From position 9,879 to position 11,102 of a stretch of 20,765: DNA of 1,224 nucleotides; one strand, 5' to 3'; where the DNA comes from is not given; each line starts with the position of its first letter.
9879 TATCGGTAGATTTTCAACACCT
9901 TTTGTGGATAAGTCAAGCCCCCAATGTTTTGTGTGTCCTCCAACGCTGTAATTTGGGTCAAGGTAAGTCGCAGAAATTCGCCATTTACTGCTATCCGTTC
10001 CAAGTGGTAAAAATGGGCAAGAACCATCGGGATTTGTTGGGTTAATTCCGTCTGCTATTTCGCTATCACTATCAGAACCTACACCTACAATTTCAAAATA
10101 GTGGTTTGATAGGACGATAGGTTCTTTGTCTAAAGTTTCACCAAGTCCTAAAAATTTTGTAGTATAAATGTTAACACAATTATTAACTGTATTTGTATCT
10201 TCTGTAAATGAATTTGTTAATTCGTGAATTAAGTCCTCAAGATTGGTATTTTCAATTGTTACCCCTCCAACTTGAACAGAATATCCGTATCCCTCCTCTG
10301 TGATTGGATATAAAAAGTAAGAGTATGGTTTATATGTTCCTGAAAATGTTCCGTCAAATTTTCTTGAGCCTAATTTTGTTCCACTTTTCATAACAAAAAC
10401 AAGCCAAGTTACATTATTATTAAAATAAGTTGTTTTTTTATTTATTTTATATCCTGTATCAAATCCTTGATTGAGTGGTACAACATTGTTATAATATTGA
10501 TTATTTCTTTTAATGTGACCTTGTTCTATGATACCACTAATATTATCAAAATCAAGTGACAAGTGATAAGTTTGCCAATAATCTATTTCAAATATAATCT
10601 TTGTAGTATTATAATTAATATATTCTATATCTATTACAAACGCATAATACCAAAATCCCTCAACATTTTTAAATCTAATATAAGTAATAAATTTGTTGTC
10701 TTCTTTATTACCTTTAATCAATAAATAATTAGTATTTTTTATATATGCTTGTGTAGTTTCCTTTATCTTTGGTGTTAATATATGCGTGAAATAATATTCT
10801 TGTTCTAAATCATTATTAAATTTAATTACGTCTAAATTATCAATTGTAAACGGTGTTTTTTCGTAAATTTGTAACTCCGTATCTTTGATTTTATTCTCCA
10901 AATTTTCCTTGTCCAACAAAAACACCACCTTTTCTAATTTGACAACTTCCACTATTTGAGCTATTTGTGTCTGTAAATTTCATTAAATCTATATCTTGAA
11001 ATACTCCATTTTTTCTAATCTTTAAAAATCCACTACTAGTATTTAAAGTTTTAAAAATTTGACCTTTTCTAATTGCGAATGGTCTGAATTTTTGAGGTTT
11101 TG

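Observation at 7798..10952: phi29-type tail knob split into two ORFs, with M23 peptidase and glucosaminidase domains fused to the N-terminal half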

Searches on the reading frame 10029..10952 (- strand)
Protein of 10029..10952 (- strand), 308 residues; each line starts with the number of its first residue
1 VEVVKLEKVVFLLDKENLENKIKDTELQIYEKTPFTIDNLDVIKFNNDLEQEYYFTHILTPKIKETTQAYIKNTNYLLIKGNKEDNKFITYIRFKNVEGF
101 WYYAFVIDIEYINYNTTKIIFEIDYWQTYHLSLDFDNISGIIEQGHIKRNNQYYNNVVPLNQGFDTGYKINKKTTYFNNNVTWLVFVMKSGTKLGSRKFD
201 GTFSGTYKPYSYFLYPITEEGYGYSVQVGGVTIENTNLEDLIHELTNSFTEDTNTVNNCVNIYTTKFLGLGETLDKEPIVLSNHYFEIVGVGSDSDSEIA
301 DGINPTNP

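Call 18: find_homologous_proteins(query=window:10029-10952:-)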
Query seq(308 aa): 654 candidates shared short words with the query, none scored E <= 0.001.
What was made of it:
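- Tried and rejected: The same tool with the N-half typed as letters: returned nothing, not even the 96%-identical P0001 (call 18).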

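Call 28: search_protein_representatives(protein=window:10029-10952:-)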
Query: 308 residues. Proteins with E-value up to 0.001 (for the whole library): 719; up to 1e-10: 37; up to 1e-30: 10. The best 150 are listed.
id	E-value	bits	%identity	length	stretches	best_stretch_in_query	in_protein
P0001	8.5e-187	636.3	96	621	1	13-308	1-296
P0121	1.2e-48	182.5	45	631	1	16-275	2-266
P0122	6.1e-44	167.1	36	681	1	16-305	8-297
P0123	1.5e-41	159.2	40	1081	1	21-289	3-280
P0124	6.3e-41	157.2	35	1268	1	23-281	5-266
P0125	2.2e-34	135.7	34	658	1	21-272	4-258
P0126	1.2e-33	133.3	33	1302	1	26-286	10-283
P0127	2.2e-33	132.4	34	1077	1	21-283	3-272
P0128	9.6e-32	127.0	35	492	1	21-298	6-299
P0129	5.9e-31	124.4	32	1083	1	21-281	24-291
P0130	1.3e-30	123.4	38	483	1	25-274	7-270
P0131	1.3e-28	116.8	33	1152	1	24-279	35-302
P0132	1.9e-28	116.2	33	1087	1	25-270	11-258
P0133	4.5e-28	115.0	30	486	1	19-295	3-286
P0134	2.4e-27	112.6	34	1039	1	22-271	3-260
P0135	8.0e-24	101.0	31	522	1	24-293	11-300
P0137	5.2e-21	91.8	35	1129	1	24-298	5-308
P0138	2.1e-20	89.8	31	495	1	24-276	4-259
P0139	4.7e-19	85.4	32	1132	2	18-282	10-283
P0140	2.4e-17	79.8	34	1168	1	24-271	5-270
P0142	2.8e-15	73.0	32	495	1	24-272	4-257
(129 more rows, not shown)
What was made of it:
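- Tried and rejected: The exhaustive representative search replaced it (call 28).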

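Call 29: search_protein_families(library=pfam, proteins=[P0121, P0122, P0123, P0124, P0125, P0126, P0127, P0128, P0130, P0133], max_evalue=0.001)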
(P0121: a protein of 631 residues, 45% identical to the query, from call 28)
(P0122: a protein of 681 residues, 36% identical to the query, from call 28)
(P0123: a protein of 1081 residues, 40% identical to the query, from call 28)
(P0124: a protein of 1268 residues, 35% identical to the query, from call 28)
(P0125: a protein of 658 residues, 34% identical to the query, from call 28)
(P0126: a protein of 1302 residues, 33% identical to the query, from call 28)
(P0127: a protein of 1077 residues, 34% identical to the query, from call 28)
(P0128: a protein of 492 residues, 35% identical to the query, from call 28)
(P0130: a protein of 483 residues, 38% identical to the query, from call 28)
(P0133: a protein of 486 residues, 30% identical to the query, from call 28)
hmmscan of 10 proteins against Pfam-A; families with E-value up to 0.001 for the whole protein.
P0121 (631 aa): 3 families
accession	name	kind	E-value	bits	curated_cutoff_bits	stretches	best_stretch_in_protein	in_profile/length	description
PF01551.29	Peptidase_M23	-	4.8e-27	94.4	28.7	1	329-421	3-91/96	Peptidase family M23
PF01832.25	Glucosaminidase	-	9.9e-14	52.5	30.2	1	478-597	4-110/123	Mannosyl-glycoprotein endo-beta-N-acetylglucosaminidase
PF16838.11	Caud_tail_N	-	8e-09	36.5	27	1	10-115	2-116/120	Caudoviral major tail protein N-terminus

P0122 (681 aa): 2 families
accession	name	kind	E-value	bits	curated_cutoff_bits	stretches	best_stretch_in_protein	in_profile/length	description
PF16838.11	Caud_tail_N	-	3.1e-11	44.3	27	1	16-123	2-119/120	Caudoviral major tail protein N-terminus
PF01551.29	Peptidase_M23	-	4e-07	30.6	28.7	1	351-422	12-73/96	Peptidase family M23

P0123 (1081 aa): 3 families
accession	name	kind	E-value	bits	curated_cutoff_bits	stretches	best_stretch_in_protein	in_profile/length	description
PF20934.2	phi29_gp9_C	-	1.3e-16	61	27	2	918-1069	298-444/449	Bacillus phage phi29, Tail knob protein gp9, C-terminal domain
PF16838.11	Caud_tail_N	-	1.1e-11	45.7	27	1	9-113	5-117/120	Caudoviral major tail protein N-terminus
PF01832.25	Glucosaminidase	-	5.5e-08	33.9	30.2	1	331-455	7-113/123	Mannosyl-glycoprotein endo-beta-N-acetylglucosaminidase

P0124 (1268 aa): 5 families
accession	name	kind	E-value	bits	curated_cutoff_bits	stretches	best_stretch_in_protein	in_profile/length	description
PF20934.2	phi29_gp9_C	-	6.8e-19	68.4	27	2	1135-1252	325-438/449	Bacillus phage phi29, Tail knob protein gp9, C-terminal domain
PF05382.19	Amidase_5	-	1.8e-18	67.3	21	1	697-835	6-133/142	Bacteriophage peptidoglycan hydrolase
PF16838.11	Caud_tail_N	-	2e-12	48.1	27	1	11-113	7-116/120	Caudoviral major tail protein N-terminus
PF01832.25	Glucosaminidase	-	2.1e-07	32.1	30.2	1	326-442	4-106/123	Mannosyl-glycoprotein endo-beta-N-acetylglucosaminidase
PF13472.12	Lipase_GDSL_2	-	2.5e-05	25.3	32.9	1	552-654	63-178/178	GDSL-like Lipase/Acylhydrolase family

P0125 (658 aa): 3 families
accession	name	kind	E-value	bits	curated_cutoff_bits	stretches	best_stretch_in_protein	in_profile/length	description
PF16838.11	Caud_tail_N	-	2.6e-11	44.5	27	1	11-116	6-118/120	Caudoviral major tail protein N-terminus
PF01832.25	Glucosaminidase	-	2.1e-06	28.9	30.2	1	339-477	4-122/123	Mannosyl-glycoprotein endo-beta-N-acetylglucosaminidase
PF05257.22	CHAP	-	9.4e-06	26.5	26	1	523-628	9-80/81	CHAP domain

P0126 (1302 aa): 4 families
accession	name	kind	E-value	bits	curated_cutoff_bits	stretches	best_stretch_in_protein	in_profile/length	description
PF16838.11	Caud_tail_N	-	8.7e-13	49.3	27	1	13-117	7-117/120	Caudoviral major tail protein N-terminus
PF20934.2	phi29_gp9_C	-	1.3e-11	44.4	27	2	912-1042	171-280/449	Bacillus phage phi29, Tail knob protein gp9, C-terminal domain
PF05257.22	CHAP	-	8.3e-11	42.7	26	1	564-642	3-81/81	CHAP domain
PF01832.25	Glucosaminidase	-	1.6e-10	42.1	30.2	1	342-471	8-118/123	Mannosyl-glycoprotein endo-beta-N-acetylglucosaminidase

P0127 (1077 aa): 4 families
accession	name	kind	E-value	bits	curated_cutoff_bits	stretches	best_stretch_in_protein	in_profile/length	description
PF20934.2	phi29_gp9_C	-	8.8e-15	54.9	27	1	687-839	147-297/449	Bacillus phage phi29, Tail knob protein gp9, C-terminal domain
PF16838.11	Caud_tail_N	-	1.8e-12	48.2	27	1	10-113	6-116/120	Caudoviral major tail protein N-terminus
PF05257.22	CHAP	-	2.8e-05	25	26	1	521-632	9-80/81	CHAP domain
PF01832.25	Glucosaminidase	-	0.00023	22.3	30.2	1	331-455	9-112/123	Mannosyl-glycoprotein endo-beta-N-acetylglucosaminidase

P0128 (492 aa): 2 families
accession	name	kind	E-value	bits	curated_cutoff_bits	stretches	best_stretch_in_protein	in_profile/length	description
PF16838.11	Caud_tail_N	-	6.3e-16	59.4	27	1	9-119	2-117/120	Caudoviral major tail protein N-terminus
PF01832.25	Glucosaminidase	-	9.3e-10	39.7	30.2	1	335-435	4-94/123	Mannosyl-glycoprotein endo-beta-N-acetylglucosaminidase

P0130 (483 aa): 1 family
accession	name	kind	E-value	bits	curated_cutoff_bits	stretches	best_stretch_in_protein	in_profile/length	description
PF16838.11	Caud_tail_N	-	4.1e-11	43.9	27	1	8-116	4-118/120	Caudoviral major tail protein N-terminus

P0133 (486 aa): 2 families
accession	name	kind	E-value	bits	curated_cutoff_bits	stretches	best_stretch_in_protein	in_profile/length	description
PF16838.11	Caud_tail_N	-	2.1e-17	64.1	27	1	8-115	2-116/120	Caudoviral major tail protein N-terminus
PF01832.25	Glucosaminidase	-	4.7e-07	30.9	30.2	1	336-443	11-102/123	Mannosyl-glycoprotein endo-beta-N-acetylglucosaminidase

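Call 63: search_protein_families(library=pfam, proteins=[P0129, P0131, P0132, P0134, P0135, P0137, P0139, P0140, P0142, P0138], max_evalue=0.001)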
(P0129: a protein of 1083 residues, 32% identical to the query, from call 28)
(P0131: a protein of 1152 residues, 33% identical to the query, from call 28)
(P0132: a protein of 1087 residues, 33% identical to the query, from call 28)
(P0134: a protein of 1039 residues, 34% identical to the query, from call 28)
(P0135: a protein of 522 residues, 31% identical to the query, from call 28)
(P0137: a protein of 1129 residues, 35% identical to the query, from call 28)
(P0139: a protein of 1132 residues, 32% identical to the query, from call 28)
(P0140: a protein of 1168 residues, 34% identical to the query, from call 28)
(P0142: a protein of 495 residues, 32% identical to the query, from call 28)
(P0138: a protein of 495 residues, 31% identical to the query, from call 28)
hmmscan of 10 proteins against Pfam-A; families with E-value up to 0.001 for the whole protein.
P0129 (1083 aa): 3 families
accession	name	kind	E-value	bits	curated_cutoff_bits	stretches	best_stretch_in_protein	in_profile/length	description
PF20934.2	phi29_gp9_C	-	1.3e-15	57.7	27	2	720-848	176-305/449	Bacillus phage phi29, Tail knob protein gp9, C-terminal domain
PF01832.25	Glucosaminidase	-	4.7e-12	47.1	30.2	1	345-456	3-104/123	Mannosyl-glycoprotein endo-beta-N-acetylglucosaminidase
PF16838.11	Caud_tail_N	-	2.6e-11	44.5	27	1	30-138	5-118/120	Caudoviral major tail protein N-terminus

P0131 (1152 aa): 3 families
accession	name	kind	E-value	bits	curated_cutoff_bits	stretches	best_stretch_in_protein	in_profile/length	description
PF20934.2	phi29_gp9_C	-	3.1e-13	49.8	27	1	991-1127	312-444/449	Bacillus phage phi29, Tail knob protein gp9, C-terminal domain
PF01832.25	Glucosaminidase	-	4e-12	47.3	30.2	1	365-504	5-121/123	Mannosyl-glycoprotein endo-beta-N-acetylglucosaminidase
PF16838.11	Caud_tail_N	-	1.1e-09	39.3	27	1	36-147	3-116/120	Caudoviral major tail protein N-terminus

P0132 (1087 aa): 3 families
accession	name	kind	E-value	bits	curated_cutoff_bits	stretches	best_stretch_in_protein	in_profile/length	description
PF18013.6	Phage_lysozyme2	-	4.5e-32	111.6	28.2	1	504-648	2-140/140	Phage tail lysozyme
PF20934.2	phi29_gp9_C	-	2e-15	57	27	2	705-818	173-282/449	Bacillus phage phi29, Tail knob protein gp9, C-terminal domain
PF16838.11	Caud_tail_N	-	1e-11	45.8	27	1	14-117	6-116/120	Caudoviral major tail protein N-terminus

P0134 (1039 aa): 4 families
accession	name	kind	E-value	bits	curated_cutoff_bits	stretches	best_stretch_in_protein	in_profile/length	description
PF01551.29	Peptidase_M23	-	1.7e-24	86.3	28.7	1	513-608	2-93/96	Peptidase family M23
PF20934.2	phi29_gp9_C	-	1.1e-21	77.6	27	3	884-1028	305-443/449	Bacillus phage phi29, Tail knob protein gp9, C-terminal domain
PF16838.11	Caud_tail_N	-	1.2e-12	48.9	27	1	9-116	6-118/120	Caudoviral major tail protein N-terminus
PF01832.25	Glucosaminidase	-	7.4e-10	40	30.2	1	325-454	5-116/123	Mannosyl-glycoprotein endo-beta-N-acetylglucosaminidase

P0135 (522 aa): 1 family
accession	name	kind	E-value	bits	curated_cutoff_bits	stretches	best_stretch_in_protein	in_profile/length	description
PF16838.11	Caud_tail_N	-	4e-11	43.9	27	1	13-121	4-117/120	Caudoviral major tail protein N-terminus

P0137 (1129 aa): 3 families
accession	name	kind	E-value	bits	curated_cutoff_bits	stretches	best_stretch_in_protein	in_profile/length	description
PF18013.6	Phage_lysozyme2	-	3.3e-21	76.4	28.2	1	331-455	4-136/140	Phage tail lysozyme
PF16838.11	Caud_tail_N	-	2.1e-14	54.5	27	1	5-113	2-116/120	Caudoviral major tail protein N-terminus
PF20934.2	phi29_gp9_C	-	1.1e-12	48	27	1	964-1096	311-439/449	Bacillus phage phi29, Tail knob protein gp9, C-terminal domain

P0139 (1132 aa): 4 families
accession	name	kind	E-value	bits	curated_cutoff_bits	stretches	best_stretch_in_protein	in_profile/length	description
PF18013.6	Phage_lysozyme2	-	2.1e-18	67.3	28.2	1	336-499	14-138/140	Phage tail lysozyme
PF20934.2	phi29_gp9_C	-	3.7e-14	52.8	27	2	982-1118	312-443/449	Bacillus phage phi29, Tail knob protein gp9, C-terminal domain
PF16838.11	Caud_tail_N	-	1.3e-11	45.5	27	1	16-124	2-117/120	Caudoviral major tail protein N-terminus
PF05257.22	CHAP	-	2.7e-08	34.6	26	1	553-659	6-81/81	CHAP domain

P0140 (1168 aa): 3 families
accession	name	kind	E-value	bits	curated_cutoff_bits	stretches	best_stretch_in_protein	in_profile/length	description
PF18013.6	Phage_lysozyme2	-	2.2e-21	77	28.2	1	336-496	15-137/140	Phage tail lysozyme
PF20934.2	phi29_gp9_C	-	7.8e-13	48.5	27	1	1015-1150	312-443/449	Bacillus phage phi29, Tail knob protein gp9, C-terminal domain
PF16838.11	Caud_tail_N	-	3.4e-10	40.9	27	1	6-114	3-116/120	Caudoviral major tail protein N-terminus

P0142 (495 aa): 1 family
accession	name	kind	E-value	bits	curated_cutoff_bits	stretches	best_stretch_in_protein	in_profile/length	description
PF16838.11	Caud_tail_N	-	1.7e-13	51.5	27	1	5-119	3-117/120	Caudoviral major tail protein N-terminus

P0138 (495 aa): 2 families
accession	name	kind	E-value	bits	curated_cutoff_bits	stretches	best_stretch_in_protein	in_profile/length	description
PF18013.6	Phage_lysozyme2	-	3.8e-21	76.2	28.2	1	325-485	14-138/140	Phage tail lysozyme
PF16838.11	Caud_tail_N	-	2.2e-12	48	27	1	5-115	3-119/120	Caudoviral major tail protein N-terminus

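Call 64: find_encoding_contigs(protein=P0134, flank=10000, max_places=2)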
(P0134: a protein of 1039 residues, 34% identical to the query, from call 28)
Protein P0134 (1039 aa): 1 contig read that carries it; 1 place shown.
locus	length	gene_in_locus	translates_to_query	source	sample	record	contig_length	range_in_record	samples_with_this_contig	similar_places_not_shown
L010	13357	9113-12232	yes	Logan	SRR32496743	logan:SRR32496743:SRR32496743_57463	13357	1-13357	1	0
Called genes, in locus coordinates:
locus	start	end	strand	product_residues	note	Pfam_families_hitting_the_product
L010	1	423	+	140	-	?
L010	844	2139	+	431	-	PF03175:DNA_pol_B_2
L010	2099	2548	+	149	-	-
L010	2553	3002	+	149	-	-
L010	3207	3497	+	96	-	-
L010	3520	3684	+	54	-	-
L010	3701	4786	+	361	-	PF25622:Phi29_MCP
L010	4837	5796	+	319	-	PF05352:Phage_connector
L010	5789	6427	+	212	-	-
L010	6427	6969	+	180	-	-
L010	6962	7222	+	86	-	-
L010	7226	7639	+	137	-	-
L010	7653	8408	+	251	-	-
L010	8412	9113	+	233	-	-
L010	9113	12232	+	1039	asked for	PF16838:Caud_tail_N, PF01832:Glucosaminidase, PF01551:Peptidase_M23, PF20934:phi29_gp9_C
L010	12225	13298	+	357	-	PF05894:Podovirus_Gp16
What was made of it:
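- L010 is a 1039-aa N-GH73-M23-gp9_C ORF (call 64). Single-chain relatives contain N-half, cassette and C-half in one polypeptide, which forces 1:1 stoichiometry (calls 29, 63, 64). Single-chain versions exist in related phages (calls 29, 63, 64).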

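Call 65: find_encoding_contigs(protein=P0121, flank=10000, max_places=2)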
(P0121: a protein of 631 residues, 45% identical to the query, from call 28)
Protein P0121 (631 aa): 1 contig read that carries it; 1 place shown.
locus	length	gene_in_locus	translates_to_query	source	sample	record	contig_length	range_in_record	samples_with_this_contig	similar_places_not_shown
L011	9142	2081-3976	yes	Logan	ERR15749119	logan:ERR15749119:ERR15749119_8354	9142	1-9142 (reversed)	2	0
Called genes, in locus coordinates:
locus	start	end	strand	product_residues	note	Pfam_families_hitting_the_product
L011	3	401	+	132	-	?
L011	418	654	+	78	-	-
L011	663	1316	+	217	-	PF24161:CCDC39 (faint)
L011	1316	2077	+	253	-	-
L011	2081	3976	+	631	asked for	PF16838:Caud_tail_N, PF01551:Peptidase_M23, PF01832:Glucosaminidase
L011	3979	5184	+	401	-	PF20934:phi29_gp9_C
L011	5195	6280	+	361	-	PF05894:Podovirus_Gp16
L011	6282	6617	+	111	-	-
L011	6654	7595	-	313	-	PF01520:Amidase_3, PF05036:SPOR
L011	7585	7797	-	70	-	PF16938:Phage_holin_Dp1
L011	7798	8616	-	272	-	PF13651:EcoRI_methylase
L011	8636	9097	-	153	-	-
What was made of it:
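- The same N-M23-GH73 + gp9_C pair occurs in a relative with only 45% identity in the N-half (L011, call 65).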

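Call 80: search_dna_similar(query=P0123, collection=phages, mode=protein, max_rows=25)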
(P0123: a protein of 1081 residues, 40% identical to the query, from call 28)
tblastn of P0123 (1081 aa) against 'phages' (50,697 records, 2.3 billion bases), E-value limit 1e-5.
Records with a match: 245; places in all: 246; records where one place covers at least 80% of the query: 0.
Best place of each record, by identity: <60% 245.
By first word of the organism name: Streptococcus 157; Bacillus 70; Enterococcus 8; Bacteriophage 3; Clostridium 3; Lactococcus 2; Campylobacter 1; Cytobacillus 1.
By host as written in the record: - 15; Streptococcus thermophilus 13; Bacillus subtilis 10; Streptococcus thermophilus ST47795 8; Bacillus cereus 8; Bacillus thuringiensis subsp. kurstaki ATCC 33679 7; Bacillus thuringiensis subspecies kurstaki 6; Streptococcus agalactiae 6; and 130 more.
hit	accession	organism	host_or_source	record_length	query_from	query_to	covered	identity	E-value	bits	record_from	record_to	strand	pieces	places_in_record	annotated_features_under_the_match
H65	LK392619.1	Streptococcus phage CP-7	Streptococcus pneumoniae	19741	5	1068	75%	34.8%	2e-84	494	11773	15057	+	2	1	Tail protein (x2)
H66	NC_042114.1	Streptococcus phage CP-7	Streptococcus pneumoniae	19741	5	1068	75%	34.8%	2e-84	494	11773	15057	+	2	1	tail protein (x2)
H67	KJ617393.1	Streptococcus phage SOCP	Streptococcus pneumoniae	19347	5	1068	75%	34.8%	5e-81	483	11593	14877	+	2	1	tail protein (x2)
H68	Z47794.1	Streptococcus phage Cp1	-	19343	1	1068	69%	34.2%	1e-78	449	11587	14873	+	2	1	orf19: tail protein | orf18: CDS | orf17: tail protein | orfd: CDS | ribosome_binding_site (x2) | and 3 other names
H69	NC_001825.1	Streptococcus phage Cp1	Streptococcus pneumoniae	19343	1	1068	69%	34.2%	1e-78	449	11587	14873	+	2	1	tail protein (x3) | ribosome_binding_site (x2) | minus_35_signal | minus_10_signal | transcription start point; PL6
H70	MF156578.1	Bacillus phage KonjoTrouble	Bacillus thuringienses Kurstaki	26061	9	1061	57%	23.2%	3e-10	130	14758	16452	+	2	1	tail protein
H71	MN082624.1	Bacillus phage VioletteMad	Bacillus thuringiensis kurstaki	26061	9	1061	57%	23.2%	3e-10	130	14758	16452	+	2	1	major tail protein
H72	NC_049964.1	Bacillus phage KonjoTrouble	Bacillus thuringienses Kurstaki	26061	9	1061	57%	23.2%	3e-10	130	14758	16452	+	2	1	tail protein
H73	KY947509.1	Bacillus phage SerPounce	Bacillus thuringiensis subsp. kurstaki ...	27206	9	1061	57%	23.2%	7e-10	128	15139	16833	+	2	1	tail knob protein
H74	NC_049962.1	Bacillus phage SerPounce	Bacillus thuringiensis subsp. kurstaki ...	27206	9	1061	57%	23.2%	7e-10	128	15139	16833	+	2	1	tail protein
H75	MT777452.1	Bacillus phage Baseball_field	Bacillus thuringiensis serovar kurstaki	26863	9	1061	57%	23.2%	1e-8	125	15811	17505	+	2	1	major tail protein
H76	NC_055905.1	Bacillus phage Baseball_field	Bacillus thuringiensis serovar kurstaki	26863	9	1061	57%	23.2%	1e-8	125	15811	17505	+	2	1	tail protein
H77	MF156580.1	Bacillus phage RadRaab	Bacillus thuringiensis Kurstaki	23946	9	1061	56%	23.1%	3e-10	131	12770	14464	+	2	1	hypothetical protein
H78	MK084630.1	Bacillus phage StevenHerd11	Bacillus thuringiensis Kurstaki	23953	9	1061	56%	23.1%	3e-10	131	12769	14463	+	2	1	24: tail knob protein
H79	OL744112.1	Bacillus phage Ademby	Bacillus thuringiensis subsp. kurstaki ...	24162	9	1061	56%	23.1%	3e-10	131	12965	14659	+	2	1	tail knob protein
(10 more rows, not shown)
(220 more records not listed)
